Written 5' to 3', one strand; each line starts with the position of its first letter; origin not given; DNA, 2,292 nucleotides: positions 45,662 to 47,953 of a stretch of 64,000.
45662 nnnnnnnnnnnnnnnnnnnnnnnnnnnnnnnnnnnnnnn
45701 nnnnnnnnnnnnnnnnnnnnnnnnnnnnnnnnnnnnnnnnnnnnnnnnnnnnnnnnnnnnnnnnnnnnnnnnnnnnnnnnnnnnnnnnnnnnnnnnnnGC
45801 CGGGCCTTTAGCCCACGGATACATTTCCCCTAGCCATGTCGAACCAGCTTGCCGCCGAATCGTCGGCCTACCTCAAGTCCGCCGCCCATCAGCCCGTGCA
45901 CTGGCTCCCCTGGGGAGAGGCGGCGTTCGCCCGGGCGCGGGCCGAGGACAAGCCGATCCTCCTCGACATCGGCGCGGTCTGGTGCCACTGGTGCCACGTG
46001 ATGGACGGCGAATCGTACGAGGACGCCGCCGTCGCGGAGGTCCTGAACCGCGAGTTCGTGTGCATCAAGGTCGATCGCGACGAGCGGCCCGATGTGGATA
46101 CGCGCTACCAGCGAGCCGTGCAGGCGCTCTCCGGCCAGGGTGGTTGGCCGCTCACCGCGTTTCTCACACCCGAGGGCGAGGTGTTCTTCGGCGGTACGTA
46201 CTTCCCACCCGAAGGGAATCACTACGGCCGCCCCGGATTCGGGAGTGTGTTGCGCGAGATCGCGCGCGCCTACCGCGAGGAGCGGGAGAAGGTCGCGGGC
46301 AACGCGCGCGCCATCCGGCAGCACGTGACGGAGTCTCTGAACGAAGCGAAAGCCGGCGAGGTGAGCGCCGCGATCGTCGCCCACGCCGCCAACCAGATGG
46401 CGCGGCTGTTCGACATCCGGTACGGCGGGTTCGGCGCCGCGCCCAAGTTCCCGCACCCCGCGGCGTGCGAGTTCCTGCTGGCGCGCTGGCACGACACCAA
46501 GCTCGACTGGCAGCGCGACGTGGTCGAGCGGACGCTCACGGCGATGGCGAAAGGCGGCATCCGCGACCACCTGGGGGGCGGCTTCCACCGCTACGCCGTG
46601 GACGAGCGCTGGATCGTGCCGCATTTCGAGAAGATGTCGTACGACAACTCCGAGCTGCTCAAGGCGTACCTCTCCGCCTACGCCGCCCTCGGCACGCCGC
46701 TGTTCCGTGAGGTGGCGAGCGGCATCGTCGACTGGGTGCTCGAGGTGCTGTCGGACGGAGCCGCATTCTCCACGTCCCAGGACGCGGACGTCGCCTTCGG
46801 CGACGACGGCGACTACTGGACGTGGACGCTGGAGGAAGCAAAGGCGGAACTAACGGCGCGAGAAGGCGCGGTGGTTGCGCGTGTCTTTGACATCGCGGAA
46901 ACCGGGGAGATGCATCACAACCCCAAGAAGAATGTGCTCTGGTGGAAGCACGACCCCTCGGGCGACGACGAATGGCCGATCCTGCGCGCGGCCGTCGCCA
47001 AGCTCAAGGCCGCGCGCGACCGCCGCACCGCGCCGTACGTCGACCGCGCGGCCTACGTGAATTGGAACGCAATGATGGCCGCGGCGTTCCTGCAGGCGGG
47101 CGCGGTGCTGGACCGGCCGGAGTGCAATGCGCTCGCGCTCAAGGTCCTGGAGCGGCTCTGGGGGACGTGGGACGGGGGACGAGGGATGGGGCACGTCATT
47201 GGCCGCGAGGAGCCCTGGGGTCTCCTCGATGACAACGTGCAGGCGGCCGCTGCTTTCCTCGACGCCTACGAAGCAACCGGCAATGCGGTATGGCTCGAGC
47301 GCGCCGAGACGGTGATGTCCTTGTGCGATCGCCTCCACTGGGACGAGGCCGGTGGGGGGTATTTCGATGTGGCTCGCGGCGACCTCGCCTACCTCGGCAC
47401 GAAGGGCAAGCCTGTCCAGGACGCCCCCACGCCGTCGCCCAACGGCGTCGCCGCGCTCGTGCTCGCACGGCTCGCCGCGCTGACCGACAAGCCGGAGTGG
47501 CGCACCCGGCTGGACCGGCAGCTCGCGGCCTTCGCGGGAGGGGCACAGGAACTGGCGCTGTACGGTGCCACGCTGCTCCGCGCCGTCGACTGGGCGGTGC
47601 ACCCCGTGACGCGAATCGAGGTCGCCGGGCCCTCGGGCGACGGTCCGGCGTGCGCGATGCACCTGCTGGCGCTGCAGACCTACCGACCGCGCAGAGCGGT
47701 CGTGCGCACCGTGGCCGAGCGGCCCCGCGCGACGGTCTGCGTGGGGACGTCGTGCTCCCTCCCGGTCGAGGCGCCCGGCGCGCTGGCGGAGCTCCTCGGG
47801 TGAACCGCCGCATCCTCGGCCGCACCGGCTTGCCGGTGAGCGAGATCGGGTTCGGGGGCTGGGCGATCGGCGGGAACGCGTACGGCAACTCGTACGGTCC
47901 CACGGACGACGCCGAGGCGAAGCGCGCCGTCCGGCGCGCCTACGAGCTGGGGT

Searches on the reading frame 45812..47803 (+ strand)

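Call 69: search_protein_families(library=pfam, proteins=[window:45812-47803:+], max_evalue=0.0001)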
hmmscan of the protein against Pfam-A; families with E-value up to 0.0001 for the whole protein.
window:45812-47803:+ (663 aa): 2 families
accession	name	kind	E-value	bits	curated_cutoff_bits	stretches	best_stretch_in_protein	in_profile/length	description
PF03190.21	Thioredox_DsbH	-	3.3e-69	232.4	27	1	11-171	2-161/163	Protein of unknown function, DUF255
PF13899.12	Thioredoxin_7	-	7e-13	49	27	1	31-120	2-83/83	Thioredoxin-like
